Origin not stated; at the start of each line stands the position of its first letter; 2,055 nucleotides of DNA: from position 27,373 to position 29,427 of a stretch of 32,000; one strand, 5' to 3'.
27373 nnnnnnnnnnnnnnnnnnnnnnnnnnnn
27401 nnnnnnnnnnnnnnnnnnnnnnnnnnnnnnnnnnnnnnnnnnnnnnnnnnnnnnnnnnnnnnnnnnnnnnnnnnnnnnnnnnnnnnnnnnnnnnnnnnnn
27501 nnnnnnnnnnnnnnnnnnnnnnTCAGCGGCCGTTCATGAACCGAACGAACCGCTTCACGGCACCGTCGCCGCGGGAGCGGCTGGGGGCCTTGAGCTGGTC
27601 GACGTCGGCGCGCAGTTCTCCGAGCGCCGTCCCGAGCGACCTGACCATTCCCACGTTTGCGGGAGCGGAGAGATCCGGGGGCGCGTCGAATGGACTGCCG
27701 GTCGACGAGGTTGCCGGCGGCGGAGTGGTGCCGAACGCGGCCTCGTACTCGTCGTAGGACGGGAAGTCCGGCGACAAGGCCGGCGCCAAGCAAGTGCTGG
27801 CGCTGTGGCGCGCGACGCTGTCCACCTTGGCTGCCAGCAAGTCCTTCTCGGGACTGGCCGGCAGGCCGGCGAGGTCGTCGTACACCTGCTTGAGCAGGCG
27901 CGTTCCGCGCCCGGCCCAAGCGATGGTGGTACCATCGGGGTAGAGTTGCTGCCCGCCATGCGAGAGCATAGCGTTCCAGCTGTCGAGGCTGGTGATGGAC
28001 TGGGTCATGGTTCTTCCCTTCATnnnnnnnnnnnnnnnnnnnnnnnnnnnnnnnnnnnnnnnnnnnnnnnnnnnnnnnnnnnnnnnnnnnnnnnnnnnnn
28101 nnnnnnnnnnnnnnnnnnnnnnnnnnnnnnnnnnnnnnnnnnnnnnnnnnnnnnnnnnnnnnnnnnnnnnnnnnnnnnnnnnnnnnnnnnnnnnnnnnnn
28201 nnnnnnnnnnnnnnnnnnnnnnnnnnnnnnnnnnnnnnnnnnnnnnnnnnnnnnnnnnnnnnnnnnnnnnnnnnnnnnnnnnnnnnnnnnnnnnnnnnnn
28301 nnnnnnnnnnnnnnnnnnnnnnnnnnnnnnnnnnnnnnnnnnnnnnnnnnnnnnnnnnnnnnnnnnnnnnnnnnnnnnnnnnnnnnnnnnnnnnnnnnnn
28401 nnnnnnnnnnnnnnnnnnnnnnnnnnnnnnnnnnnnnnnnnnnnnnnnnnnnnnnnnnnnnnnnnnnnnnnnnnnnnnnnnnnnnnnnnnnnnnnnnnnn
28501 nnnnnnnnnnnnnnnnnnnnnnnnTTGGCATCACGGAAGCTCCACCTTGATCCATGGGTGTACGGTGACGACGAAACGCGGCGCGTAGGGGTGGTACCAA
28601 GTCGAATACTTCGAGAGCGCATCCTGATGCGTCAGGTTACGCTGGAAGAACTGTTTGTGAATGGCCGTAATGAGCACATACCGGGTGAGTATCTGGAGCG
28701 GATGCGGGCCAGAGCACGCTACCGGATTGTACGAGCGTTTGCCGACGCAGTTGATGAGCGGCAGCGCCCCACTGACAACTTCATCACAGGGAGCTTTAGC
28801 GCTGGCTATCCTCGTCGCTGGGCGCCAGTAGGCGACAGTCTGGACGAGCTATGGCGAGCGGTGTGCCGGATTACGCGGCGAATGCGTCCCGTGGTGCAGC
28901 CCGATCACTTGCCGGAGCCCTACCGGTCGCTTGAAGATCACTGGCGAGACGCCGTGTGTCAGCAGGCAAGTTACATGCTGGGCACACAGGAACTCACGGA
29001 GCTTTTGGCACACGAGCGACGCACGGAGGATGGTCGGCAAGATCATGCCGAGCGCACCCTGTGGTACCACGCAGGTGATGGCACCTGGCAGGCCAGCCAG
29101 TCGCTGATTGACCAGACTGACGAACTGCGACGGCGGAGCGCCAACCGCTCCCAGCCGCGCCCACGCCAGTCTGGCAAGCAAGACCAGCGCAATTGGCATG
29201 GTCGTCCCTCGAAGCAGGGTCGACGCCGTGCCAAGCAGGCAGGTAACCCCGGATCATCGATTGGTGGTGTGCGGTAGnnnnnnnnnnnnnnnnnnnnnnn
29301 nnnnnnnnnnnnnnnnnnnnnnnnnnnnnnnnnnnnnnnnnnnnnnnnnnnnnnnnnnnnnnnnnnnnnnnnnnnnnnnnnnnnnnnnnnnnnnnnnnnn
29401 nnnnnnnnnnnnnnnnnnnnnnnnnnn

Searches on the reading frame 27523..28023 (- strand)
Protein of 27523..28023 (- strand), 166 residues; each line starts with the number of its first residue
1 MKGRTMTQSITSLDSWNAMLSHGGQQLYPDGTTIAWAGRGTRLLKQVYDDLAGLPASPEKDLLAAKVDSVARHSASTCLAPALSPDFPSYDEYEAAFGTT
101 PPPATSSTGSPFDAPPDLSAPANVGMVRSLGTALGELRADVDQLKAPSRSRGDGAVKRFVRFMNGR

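Call 6: search_protein_families(library=pfam, proteins=[window:27523-28023:-], max_evalue=0.01)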
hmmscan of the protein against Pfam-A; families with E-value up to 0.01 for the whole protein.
window:27523-28023:- (166 aa): 0 families

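Call 7: search_protein_families(library=phrogs, proteins=[window:27523-28023:-], max_evalue=0.01)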
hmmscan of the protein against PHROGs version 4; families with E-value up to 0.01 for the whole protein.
window:27523-28023:- (166 aa): 0 families

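Call 23: find_homologous_proteins(query=window:27523-28023:-)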
Query window:27523-28023:- (166 aa): 1 proteins with E <= 0.001 among 302 candidates.
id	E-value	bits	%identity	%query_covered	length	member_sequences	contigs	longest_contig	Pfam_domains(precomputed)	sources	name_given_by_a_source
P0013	1.0e-100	353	100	97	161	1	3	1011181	-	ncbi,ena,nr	ncbi:hypothetical protein IPM09_00675 [Candidatus Saccharibacteria bacterium]|nr:MAG: hypothetical p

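Call 89: search_protein_families(library=padloc, proteins=[window:27523-28023:-], max_evalue=0.01)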
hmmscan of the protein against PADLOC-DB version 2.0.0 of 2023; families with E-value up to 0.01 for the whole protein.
window:27523-28023:- (166 aa): 0 families

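Call 90: search_protein_families(library=ncbifam, proteins=[window:27523-28023:-], max_evalue=0.01)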
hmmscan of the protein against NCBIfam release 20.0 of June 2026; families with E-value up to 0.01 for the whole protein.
window:27523-28023:- (166 aa): 0 families

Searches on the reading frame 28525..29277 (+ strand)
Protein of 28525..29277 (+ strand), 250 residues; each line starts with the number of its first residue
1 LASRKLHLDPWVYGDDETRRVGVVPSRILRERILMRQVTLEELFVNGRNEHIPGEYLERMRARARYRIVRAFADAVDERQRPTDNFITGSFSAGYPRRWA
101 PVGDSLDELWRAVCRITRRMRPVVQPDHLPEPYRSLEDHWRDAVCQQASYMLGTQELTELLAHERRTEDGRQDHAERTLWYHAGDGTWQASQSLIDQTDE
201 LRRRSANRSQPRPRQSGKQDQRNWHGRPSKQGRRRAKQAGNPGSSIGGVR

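Call 6: search_protein_families(library=pfam, proteins=[window:28525-29277:+], max_evalue=0.01)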
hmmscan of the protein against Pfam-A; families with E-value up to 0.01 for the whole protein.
window:28525-29277:+ (250 aa): 0 families

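Call 7: search_protein_families(library=phrogs, proteins=[window:28525-29277:+], max_evalue=0.01)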
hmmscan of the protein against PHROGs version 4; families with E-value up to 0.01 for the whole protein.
window:28525-29277:+ (250 aa): 0 families

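Call 22: find_homologous_proteins(query=window:28525-29277:+)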
Query window:28525-29277:+ (250 aa): 5 proteins with E <= 0.001 among 950 candidates.
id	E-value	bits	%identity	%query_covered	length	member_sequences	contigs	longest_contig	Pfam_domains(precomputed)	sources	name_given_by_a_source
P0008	1.3e-151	521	92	100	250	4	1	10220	-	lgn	-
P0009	8.7e-114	397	76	100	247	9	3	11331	-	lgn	-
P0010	1.3e-71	259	55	96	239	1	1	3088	-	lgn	-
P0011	4.0e-59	218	72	60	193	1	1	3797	-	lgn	-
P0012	2.2e-15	75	35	83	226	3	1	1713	-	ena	-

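Call 39: search_solved_structures(query=A2, max_evalue=1)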
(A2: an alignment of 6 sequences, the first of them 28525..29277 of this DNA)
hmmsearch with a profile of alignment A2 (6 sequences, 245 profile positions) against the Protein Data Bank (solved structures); distinct sequences matched with E-value up to 1: 0.

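Call 55: predict_structure(alignment_id=A2)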
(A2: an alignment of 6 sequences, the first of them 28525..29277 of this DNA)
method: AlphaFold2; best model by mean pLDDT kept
length: 250 residues; sequences in the alignment: 6
mean_pLDDT: 42.0   pTM: 0.27
mean pLDDT of the five models: 42.0, 41.7, 39.9, 38.6, 37.3
residues with pLDDT >= 90: 0; 70-90: 0; 50-70: 16; < 50: 234
segments of 3 or more residues with pLDDT < 50: 1-36, 38-64, 66-107, 113-137, 143-197, 199-201, 208-250
pLDDT, mean of each block of 10 residues (from residue 1): 29 37 41 47 41 42 48 41 38 36 45 45 37 44 48 46 43 43 38 46 49 44 42 40 39
secondary structure, 60 per line:
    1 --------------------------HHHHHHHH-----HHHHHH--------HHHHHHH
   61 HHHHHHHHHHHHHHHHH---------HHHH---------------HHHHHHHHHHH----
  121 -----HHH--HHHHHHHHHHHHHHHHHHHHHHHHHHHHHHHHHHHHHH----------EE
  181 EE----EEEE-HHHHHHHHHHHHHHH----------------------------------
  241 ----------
elements in order: H27-34 H40-45 H54-77 H87-90 H106-116 H131-168 E179-182 E187-190 H192-206

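Call 89: search_protein_families(library=padloc, proteins=[window:28525-29277:+], max_evalue=0.01)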
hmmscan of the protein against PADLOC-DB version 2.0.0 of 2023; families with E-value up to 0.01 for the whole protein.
window:28525-29277:+ (250 aa): 0 families

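Call 90: search_protein_families(library=ncbifam, proteins=[window:28525-29277:+], max_evalue=0.01)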
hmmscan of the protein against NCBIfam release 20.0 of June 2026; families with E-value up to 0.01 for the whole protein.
window:28525-29277:+ (250 aa): 0 families
